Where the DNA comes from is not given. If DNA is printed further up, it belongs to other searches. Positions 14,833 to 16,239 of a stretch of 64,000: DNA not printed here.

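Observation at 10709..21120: Type II FAS/PKS-like cluster (aryl-polyene/xanthomonadin-like parts list) with a flavin halogenase and an unexpected radical SAM enzyme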

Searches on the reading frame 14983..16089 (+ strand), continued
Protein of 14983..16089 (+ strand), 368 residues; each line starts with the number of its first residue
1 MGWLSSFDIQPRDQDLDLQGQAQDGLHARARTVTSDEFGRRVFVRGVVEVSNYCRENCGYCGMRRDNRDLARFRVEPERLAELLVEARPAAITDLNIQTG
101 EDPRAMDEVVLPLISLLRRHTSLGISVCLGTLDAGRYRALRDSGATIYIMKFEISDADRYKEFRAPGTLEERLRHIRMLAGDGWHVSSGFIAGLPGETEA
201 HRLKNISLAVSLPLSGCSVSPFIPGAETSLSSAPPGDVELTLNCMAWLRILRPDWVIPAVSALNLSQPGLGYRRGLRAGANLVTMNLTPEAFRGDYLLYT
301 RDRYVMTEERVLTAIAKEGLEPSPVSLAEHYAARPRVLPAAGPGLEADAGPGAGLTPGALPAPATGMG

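Call 17: find_related_loci(query=A1, collection=genome_contigs, flank=10000)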
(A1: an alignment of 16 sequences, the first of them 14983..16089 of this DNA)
Query A1 (368 aa) in genome_contigs; peptide patterns used: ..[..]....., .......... (x = any residue, [..] = any of these).
368 stretches matched a pattern; 328 encode a relative of the query (tblastn E <= 1e-3); the best 80 are kept; 80 distinct loci.
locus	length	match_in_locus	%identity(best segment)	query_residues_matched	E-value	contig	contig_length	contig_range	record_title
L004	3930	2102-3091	77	2-331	5e-176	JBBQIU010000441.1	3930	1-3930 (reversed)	MAG: Verrucomicrobiota bacterium isolate Co_metawrap_794 Cmw_794_k141_9740471_length_3930_cov_6.0000, whole genome shotg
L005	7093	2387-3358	66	11-334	1e-143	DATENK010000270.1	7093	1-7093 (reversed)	MAG TPA_asm: Verrucomicrobiia bacterium isolate SMAG_U8967 k141_51611, whole genome shotgun sequence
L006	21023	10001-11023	62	9-349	1e-142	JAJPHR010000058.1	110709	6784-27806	MAG: Verrucomicrobia bacterium isolate Centralia_MAG_180 k107_610783, whole genome shotgun sequence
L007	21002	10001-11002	67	19-354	2e-142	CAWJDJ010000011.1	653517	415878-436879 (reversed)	MAG: uncultured Verrucomicrobiae bacterium isolate MFD04944.bin.2.161 genome assembly, contig: contig_40310, whole genom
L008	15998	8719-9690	64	8-331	4e-140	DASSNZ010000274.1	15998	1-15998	MAG TPA_asm: Verrucomicrobiia bacterium isolate SMAG_U1239 k141_317984, whole genome shotgun sequence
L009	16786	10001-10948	66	16-331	4e-140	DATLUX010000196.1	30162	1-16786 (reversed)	MAG TPA_asm: Verrucomicrobiia bacterium isolate SMAG_U13177 k141_83510, whole genome shotgun sequence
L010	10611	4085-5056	65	20-343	5e-140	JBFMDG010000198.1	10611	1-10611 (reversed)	MAG: Verrucomicrobiota bacterium isolate MAG213 MAG213_198, whole genome shotgun sequence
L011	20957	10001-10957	66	16-334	2e-139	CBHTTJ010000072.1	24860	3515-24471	MAG TPA_asm: uncultured bacterium isolate ERR14722427_binner23_Refined_58 genome assembly, contig: ERZ27336822.889, whol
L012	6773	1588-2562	64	9-333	6e-140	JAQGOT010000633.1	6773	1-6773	MAG: Pedosphaera sp. isolate RYN_620 scaffold_3871484, whole genome shotgun sequence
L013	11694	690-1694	62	1-335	2e-139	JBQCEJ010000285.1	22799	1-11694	MAG: Verrucomicrobiota bacterium isolate bin124 k141_3446148, whole genome shotgun sequence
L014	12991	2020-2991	65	11-334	8e-139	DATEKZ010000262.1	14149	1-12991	MAG TPA_asm: Verrucomicrobiia bacterium isolate SMAG_U8903 k141_1050831, whole genome shotgun sequence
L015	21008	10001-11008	62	11-346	2e-138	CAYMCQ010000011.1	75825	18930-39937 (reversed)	MAG TPA_asm: uncultured Verrucomicrobiota bacterium isolate SRP287453_co1_194 genome assembly, contig: NODE_461_length_7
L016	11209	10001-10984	63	9-336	1e-138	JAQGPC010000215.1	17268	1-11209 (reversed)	MAG: Pedosphaera sp. isolate RYN_629 scaffold_1999878, whole genome shotgun sequence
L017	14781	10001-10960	65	11-331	1e-138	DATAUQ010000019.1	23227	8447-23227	MAG TPA_asm: Verrucomicrobiia bacterium isolate SMAG_U5576 k141_1127726, whole genome shotgun sequence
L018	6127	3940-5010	61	4-361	1e-138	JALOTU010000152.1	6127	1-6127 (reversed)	MAG: Verrucomicrobia bacterium isolate Prado241 scaffold_29927, whole genome shotgun sequence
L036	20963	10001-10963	65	11-331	2e-135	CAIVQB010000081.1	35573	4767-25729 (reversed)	MAG: uncultured Verrucomicrobia bacterium isolate VK_bin-2510 genome assembly, contig: bin-2510:081/148, whole genome sh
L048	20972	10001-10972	64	9-332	1e-134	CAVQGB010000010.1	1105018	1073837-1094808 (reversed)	MAG: uncultured Verrucomicrobiae bacterium isolate MFD05502.bin.2.110 genome assembly, contig: contig_40, whole genome s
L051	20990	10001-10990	62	4-334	2e-134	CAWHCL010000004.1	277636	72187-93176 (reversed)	MAG: uncultured Verrucomicrobiae bacterium isolate MFD09286.bin.2.119 genome assembly, contig: contig_29302, whole genom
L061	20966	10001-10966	63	19-340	3e-136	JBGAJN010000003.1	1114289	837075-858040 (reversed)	MAG: Limisphaerales bacterium isolate MAG_AAO_H125.48 AAOH125-48_opera_contig_9, whole genome shotgun sequence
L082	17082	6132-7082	63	15-331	1e-132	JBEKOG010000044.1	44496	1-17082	MAG: Verrucomicrobiota bacterium isolate SPRUCE 435 SPRUCE_435_44, whole genome shotgun sequence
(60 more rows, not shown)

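Call 26: search_protein_families(library=pfam, proteins=[L048:16816-20148:+, L082:8491-9879:+, L082:6851-8557:+, L001:16692-17948:+], max_evalue=0.01)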
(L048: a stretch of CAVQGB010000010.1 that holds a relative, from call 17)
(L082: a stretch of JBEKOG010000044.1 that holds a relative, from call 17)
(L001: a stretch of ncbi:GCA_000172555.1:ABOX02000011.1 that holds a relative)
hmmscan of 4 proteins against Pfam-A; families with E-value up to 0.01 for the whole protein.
L048:16816-20148:+ (1110 aa): 2 families
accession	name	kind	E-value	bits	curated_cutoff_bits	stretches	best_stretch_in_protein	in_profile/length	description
PF03279.18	Lip_A_acyltrans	-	1e-31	110.7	22.3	1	823-1104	14-293/295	Bacterial lipid A biosynthesis acyltransferase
PF03176.21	MMPL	-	5.8e-21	75.2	20.5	2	33-411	2-319/333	MMPL family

L082:8491-9879:+ (462 aa): 3 families
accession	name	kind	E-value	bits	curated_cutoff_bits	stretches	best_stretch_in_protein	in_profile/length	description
PF04055.27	Radical_SAM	-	1.1e-17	65.1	29.5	1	185-342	1-158/166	Radical SAM superfamily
PF02310.24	B12-binding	-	2.5e-11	43.9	32.1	1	55-141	22-120/121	B12 binding domain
PF13282.11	DUF4070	-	1.8e-05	25.2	22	1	371-429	1-58/144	Domain of unknown function (DUF4070)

L082:6851-8557:+ (568 aa): 2 families
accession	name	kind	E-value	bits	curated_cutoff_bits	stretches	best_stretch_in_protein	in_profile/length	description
PF04055.27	Radical_SAM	-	1e-20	75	29.5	1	294-450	3-162/166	Radical SAM superfamily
PF02310.24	B12-binding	-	5.7e-16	58.9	32.1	1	116-232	11-120/121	B12 binding domain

L001:16692-17948:+ (418 aa): 12 families
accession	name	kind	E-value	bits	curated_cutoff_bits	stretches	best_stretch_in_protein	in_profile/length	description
PF04820.20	Trp_halogenase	-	9.4e-28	97.7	21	2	102-358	152-387/458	Tryptophan halogenase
PF01494.25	FAD_binding_3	-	1.3e-22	81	22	1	6-342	2-339/349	FAD binding domain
PF01266.30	DAO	-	1.4e-09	38.4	27.9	1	7-40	1-34/353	FAD dependent oxidoreductase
PF12831.13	FAD_oxidored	-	1e-08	35.4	27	1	7-39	1-33/416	FAD dependent oxidoreductase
PF13450.12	NAD_binding_8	-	4.6e-08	33.7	21.9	1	10-40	1-31/68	NAD(P)-binding Rossmann-like domain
PF00890.30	FAD_binding_2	-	5.4e-08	32.9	20.4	1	7-41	1-35/414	FAD binding domain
PF07992.20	Pyr_redox_2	-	4e-07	30.2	26.1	1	6-114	1-104/291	Pyridine nucleotide-disulphide oxidoreductase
PF03486.20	HI0933_like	-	0.00013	22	50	1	7-38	2-33/244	HI0933-like protein Rossmann domain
PF00070.33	Pyr_redox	-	0.00019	22.3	22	0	8-61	2-55/82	Pyridine nucleotide-disulphide oxidoreductase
PF13738.12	Pyr_redox_3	-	0.00092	19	30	1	9-38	1-31/305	Pyridine nucleotide-disulphide oxidoreductase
PF01134.28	GIDA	-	0.0037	16.8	22.1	1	8-39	2-29/391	Glucose inhibited division protein A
PF01946.23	Thi4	-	0.0039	16.9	26.2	1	3-37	15-50/235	Thi4 family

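Call 35: search_protein_representatives(protein=window:14983-16089:+)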
Query: 368 residues. Proteins with E-value up to 0.001 (for the whole library): 2346; up to 1e-10: 1006; up to 1e-30: 261. The best 150 are listed.
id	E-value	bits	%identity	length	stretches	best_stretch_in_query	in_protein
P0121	5.9e-129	446.7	61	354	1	15-339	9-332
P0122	8.3e-105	367.2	62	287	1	63-335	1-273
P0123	8.0e-104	364.0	54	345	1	16-335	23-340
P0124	9.3e-85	301.3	61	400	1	8-242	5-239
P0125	6.8e-78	278.7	58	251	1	13-246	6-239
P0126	1.4e-73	264.5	60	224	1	123-332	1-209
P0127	1.1e-64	235.2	56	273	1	23-221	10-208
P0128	3.2e-63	230.4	58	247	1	16-203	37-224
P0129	2.0e-61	224.5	70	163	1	186-335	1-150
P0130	5.2e-61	223.1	68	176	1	106-274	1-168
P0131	3.5e-56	207.2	38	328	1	16-321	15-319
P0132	1.2e-55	205.4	38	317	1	16-322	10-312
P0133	1.7e-55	205.0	42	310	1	33-323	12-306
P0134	2.7e-55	204.3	40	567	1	16-320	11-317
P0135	4.1e-55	203.7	53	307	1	36-223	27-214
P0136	5.5e-54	200.0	37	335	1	20-321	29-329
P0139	2.4e-53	197.9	38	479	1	16-321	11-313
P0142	2.8e-50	187.8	38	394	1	15-331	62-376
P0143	1.3e-49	185.6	37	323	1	16-312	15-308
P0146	5.6e-49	183.6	38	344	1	18-327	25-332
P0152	5.0e-48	180.4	37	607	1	19-318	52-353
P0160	4.5e-45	170.7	35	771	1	18-312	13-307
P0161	6.9e-45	170.1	36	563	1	16-315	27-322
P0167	1.1e-43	166.1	28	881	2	24-300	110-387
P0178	1.7e-42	162.2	38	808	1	32-321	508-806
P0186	6.2e-42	160.4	32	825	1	18-321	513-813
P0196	1.1e-40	156.2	33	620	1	16-321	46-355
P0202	4.5e-40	154.2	36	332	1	18-315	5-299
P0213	5.0e-39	150.8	35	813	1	16-329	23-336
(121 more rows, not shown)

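Call 36: list_cluster_members(proteins=[P0123, P0131, P0132, P0133, P0134, P0136, P0139, P0142, P0143, P0146])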
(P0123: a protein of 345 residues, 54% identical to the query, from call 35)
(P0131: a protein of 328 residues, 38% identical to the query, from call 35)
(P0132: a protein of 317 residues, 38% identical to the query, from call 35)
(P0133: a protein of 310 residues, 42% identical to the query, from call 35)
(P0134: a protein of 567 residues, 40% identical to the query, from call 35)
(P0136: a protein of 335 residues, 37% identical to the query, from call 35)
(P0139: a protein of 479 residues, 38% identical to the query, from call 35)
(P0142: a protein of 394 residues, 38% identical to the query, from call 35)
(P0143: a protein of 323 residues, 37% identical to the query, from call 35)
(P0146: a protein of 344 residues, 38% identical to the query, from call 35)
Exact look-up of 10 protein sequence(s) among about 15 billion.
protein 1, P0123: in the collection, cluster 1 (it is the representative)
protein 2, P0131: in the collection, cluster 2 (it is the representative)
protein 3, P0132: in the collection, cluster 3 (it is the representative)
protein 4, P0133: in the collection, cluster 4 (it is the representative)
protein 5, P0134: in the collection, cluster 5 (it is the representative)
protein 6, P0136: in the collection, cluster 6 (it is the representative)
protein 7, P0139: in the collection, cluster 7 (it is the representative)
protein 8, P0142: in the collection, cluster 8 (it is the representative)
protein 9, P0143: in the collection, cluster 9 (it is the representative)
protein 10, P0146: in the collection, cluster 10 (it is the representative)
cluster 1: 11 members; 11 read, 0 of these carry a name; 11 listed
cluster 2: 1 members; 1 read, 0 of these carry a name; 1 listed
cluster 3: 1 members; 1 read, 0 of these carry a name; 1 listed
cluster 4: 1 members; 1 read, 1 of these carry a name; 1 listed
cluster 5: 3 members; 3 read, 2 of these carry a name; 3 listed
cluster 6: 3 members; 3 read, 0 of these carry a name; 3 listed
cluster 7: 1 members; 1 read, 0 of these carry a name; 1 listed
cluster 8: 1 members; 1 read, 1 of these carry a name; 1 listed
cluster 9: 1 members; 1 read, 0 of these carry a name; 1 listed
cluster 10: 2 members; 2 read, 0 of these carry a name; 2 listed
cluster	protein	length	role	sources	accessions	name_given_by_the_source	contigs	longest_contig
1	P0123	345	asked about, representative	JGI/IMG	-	-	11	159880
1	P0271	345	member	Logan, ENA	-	-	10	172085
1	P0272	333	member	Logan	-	-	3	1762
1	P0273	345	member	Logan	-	-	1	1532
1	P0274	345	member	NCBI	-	-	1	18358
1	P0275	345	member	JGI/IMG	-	-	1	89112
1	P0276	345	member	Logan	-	-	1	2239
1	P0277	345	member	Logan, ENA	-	-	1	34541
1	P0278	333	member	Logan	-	-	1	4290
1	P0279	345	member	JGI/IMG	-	-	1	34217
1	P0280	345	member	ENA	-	-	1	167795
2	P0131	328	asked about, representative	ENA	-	-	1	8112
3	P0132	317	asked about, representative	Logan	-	-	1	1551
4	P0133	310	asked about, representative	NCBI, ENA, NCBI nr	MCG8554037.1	MAG: radical SAM protein [Proteobacteria bacterium] | radical SAM protein [Pseudomonadota bacterium]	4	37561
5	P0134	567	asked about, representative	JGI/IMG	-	biotin synthase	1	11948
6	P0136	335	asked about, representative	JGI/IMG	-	-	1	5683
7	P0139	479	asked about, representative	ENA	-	-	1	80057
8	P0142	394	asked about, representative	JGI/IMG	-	biotin synthase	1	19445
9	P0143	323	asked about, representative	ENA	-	-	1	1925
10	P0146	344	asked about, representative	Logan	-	-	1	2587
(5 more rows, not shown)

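Call 37: search_protein_families(library=pfam, proteins=[P0134, P0139, P0152, P0160, P0161, P0178, P0186, P0196, P0213, P0167], max_evalue=0.0001)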
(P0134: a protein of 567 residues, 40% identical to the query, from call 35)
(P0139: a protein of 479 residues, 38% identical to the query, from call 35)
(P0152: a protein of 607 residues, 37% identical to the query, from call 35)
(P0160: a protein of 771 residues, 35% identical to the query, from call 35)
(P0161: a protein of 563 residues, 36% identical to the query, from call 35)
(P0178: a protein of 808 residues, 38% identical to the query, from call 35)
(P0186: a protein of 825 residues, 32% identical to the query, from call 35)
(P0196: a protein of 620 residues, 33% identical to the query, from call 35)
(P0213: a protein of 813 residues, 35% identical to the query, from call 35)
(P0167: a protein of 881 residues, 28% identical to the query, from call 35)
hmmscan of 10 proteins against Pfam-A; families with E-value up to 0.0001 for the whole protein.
P0134 (567 aa): 11 families
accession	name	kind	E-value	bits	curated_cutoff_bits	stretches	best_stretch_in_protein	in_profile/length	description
PF04055.27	Radical_SAM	-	2.2e-18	67.4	29.5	1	43-202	1-163/166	Radical SAM superfamily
PF13649.12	Methyltransf_25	-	1e-16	61.8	27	1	382-479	1-97/97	Methyltransferase domain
PF13489.12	Methyltransf_23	-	5.2e-16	59.2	27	1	376-525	20-163/164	Methyltransferase domain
PF08241.18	Methyltransf_11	-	1.7e-12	48.3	21.2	1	384-483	2-95/95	Methyltransferase domain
PF08242.18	Methyltransf_12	-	1.1e-11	45.8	30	1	384-480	2-97/98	Methyltransferase domain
PF13847.12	Methyltransf_31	-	1.4e-10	41.4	27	1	380-459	5-87/145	Methyltransferase domain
PF03848.20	TehB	-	7.4e-06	26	20.4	1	381-483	33-132/193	Tellurite resistance protein TehB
PF05401.17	NodS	-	7.9e-06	26.3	24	1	368-462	33-122/201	Nodulation protein S (NodS)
PF02475.24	TRM5-TYW2_MTfase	-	1.2e-05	25.8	28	1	379-452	37-110/164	TRM5/TYW2 methyltransferase domain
PF13679.12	Methyltransf_32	-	2.7e-05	24.6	27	1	362-453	9-107/143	Methyltransferase domain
PF05175.20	MTS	-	7.6e-05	22.8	23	0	373-483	26-138/170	Methyltransferase small domain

P0139 (479 aa): 1 family
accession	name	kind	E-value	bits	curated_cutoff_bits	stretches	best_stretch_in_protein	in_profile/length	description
PF04055.27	Radical_SAM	-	3.7e-16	60.2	29.5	1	43-201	1-166/166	Radical SAM superfamily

P0152 (607 aa): 7 families
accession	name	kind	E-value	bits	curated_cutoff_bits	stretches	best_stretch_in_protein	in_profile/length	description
PF04055.27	Radical_SAM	-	6.6e-18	65.9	29.5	1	81-234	1-164/166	Radical SAM superfamily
PF13649.12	Methyltransf_25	-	1.3e-13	51.9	27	1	415-513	1-97/97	Methyltransferase domain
PF13489.12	Methyltransf_23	-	1.1e-10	42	27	1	400-555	8-156/164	Methyltransferase domain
PF08242.18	Methyltransf_12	-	2.6e-10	41.3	30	1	416-515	1-98/98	Methyltransferase domain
PF08241.18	Methyltransf_11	-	1.5e-09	38.8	21.2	1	416-517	1-95/95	Methyltransferase domain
PF03848.20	TehB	-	3.8e-08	33.4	20.4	1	412-517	31-132/193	Tellurite resistance protein TehB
PF13847.12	Methyltransf_31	-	3.6e-06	27.2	27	1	411-518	3-110/145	Methyltransferase domain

P0160 (771 aa): 2 families
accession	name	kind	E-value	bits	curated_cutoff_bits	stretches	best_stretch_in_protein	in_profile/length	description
PF00501.34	AMP-binding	-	2e-22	80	29.9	1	446-638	159-383/384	AMP-binding enzyme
PF04055.27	Radical_SAM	-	4.3e-22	79.5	29.5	1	43-202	1-163/166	Radical SAM superfamily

P0161 (563 aa): 8 families
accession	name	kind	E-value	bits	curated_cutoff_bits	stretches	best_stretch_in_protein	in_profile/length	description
PF04055.27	Radical_SAM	-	1e-17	65.2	29.5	1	59-215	1-164/166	Radical SAM superfamily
PF13649.12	Methyltransf_25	-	4e-09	37.5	27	1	384-477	1-95/97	Methyltransferase domain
PF13489.12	Methyltransf_23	-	1.1e-06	29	27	1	374-482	16-115/164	Methyltransferase domain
PF00398.26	RrnaAD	-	5.2e-06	26.2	24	1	378-474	28-122/263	Ribosomal RNA adenine dimethylase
PF13847.12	Methyltransf_31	-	6.3e-06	26.4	27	1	379-466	2-95/145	Methyltransferase domain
PF08242.18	Methyltransf_12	-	1.4e-05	26.2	30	1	385-477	1-94/98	Methyltransferase domain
PF02475.24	TRM5-TYW2_MTfase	-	4.7e-05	23.8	28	0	373-455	29-113/164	TRM5/TYW2 methyltransferase domain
PF08241.18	Methyltransf_11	-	8.4e-05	23.6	21.2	0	386-469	2-81/95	Methyltransferase domain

P0178 (808 aa): 1 family
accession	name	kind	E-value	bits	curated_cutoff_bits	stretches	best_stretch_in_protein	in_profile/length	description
PF04055.27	Radical_SAM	-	3e-17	63.7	29.5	1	524-683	1-164/166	Radical SAM superfamily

P0186 (825 aa): 1 family
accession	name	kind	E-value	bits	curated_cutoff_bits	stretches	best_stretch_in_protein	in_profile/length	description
PF04055.27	Radical_SAM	-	1.1e-48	166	29.5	2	68-245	1-165/166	Radical SAM superfamily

P0196 (620 aa): 9 families
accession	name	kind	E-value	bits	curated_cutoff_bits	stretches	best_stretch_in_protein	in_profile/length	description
PF04055.27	Radical_SAM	-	6.7e-17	62.6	29.5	1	78-233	1-163/166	Radical SAM superfamily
PF03848.20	TehB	-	8.5e-15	55.1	20.4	1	411-580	21-172/193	Tellurite resistance protein TehB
PF13649.12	Methyltransf_25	-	2.7e-13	50.8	27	1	425-527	1-97/97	Methyltransferase domain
PF13847.12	Methyltransf_31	-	8.2e-13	48.7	27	1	424-535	6-113/145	Methyltransferase domain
PF08242.18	Methyltransf_12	-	1.2e-11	45.6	30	1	426-527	1-96/98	Methyltransferase domain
PF08241.18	Methyltransf_11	-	8.5e-10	39.6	21.2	1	426-528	1-92/95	Methyltransferase domain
PF13679.12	Methyltransf_32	-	1e-05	26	27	1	416-505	19-109/143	Methyltransferase domain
PF13489.12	Methyltransf_23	-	3.1e-05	24.2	27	1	420-529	21-114/164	Methyltransferase domain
PF06080.18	DUF938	-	5.6e-05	23.5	27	0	421-525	27-131/202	Protein of unknown function (DUF938)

P0213 (813 aa): 3 families
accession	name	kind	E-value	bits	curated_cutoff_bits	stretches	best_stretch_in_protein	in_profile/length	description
PF00501.34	AMP-binding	-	2.5e-55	188.3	29.9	1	355-684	10-384/384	AMP-binding enzyme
PF04055.27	Radical_SAM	-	1.2e-21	78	29.5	1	56-215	2-164/166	Radical SAM superfamily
PF13193.12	AMP-binding_C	-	1.6e-08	35.8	24.5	1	735-806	2-76/76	AMP-binding enzyme C-terminal domain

P0167 (881 aa): 4 families
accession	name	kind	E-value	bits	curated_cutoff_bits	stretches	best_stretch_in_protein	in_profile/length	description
PF04055.27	Radical_SAM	-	3.9e-36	125.2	29.5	2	134-295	1-165/166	Radical SAM superfamily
PF06968.18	BATS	-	2e-24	86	22.2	1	688-790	1-87/88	Biotin and Thiamin Synthesis associated domain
PF01455.23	HupF_HypC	-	1.3e-16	60.9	28.5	1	1-65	1-65/65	HupF/HypC family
PF13353.11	Fer4_12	-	9.1e-05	23.2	22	0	136-215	11-89/137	4Fe-4S single cluster domain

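Call 40: find_homologous_proteins(query=A2, max_evalue=1e-20)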
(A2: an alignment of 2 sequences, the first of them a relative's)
Query A2 (2 sequences) (813 aa, profile of the alignment): 247 proteins with E <= 1e-20 among 8000 candidates; the best 120 are listed.
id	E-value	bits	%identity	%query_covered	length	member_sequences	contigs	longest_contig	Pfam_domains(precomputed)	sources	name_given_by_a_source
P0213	0.0e+0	1588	100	100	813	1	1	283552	PF04055.28,PF00501.35,PF13193.13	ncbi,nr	ncbi:MAG: AMP-binding protein [Candidatus Omnitrophica bacterium]|nr:AMP-binding protein [Candidatus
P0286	0.0e+0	1067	67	99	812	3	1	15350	PF04055.28,PF00501.35,PF13193.13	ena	-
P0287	0.0e+0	1014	63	100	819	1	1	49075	PF04055.28,PF00501.35,PF13193.13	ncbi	-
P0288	3.7e-295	1000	62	100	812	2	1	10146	PF04055.28,PF00501.35,PF13193.13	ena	-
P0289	6.1e-264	896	57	98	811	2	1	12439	PF04055.28,PF00501.35,PF13193.13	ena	-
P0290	1.8e-259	882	55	99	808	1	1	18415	PF04055.28,PF00501.35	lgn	-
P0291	3.1e-252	858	52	99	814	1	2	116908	PF04055.28,PF00501.35,PF13193.13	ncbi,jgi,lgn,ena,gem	-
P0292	7.4e-251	853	53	98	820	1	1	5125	PF04055.28,PF00501.35,PF13193.13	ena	-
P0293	5.8e-249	847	53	99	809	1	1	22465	PF04055.28,PF00501.35,PF13193.13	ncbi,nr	ncbi:MAG: AMP-binding protein [Candidatus Omnitrophica bacterium]|nr:AMP-binding protein [Candidatus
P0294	2.2e-245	835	52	99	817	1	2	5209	PF04055.28,PF00501.35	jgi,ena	-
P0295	2.7e-242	825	51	99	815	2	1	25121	PF04055.28,PF00501.35,PF13193.13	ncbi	-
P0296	1.6e-241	822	52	98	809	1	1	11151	PF04055.28,PF00501.35,PF13193.13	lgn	-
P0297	1.1e-233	796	51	98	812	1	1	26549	PF04055.28,PF00501.35,PF13193.13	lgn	-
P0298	9.6e-233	793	48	99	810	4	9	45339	PF04055.28,PF00501.35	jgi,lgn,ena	-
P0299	1.3e-230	786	52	91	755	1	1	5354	PF04055.28,PF00501.35,PF13193.13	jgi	jgi:biotin synthase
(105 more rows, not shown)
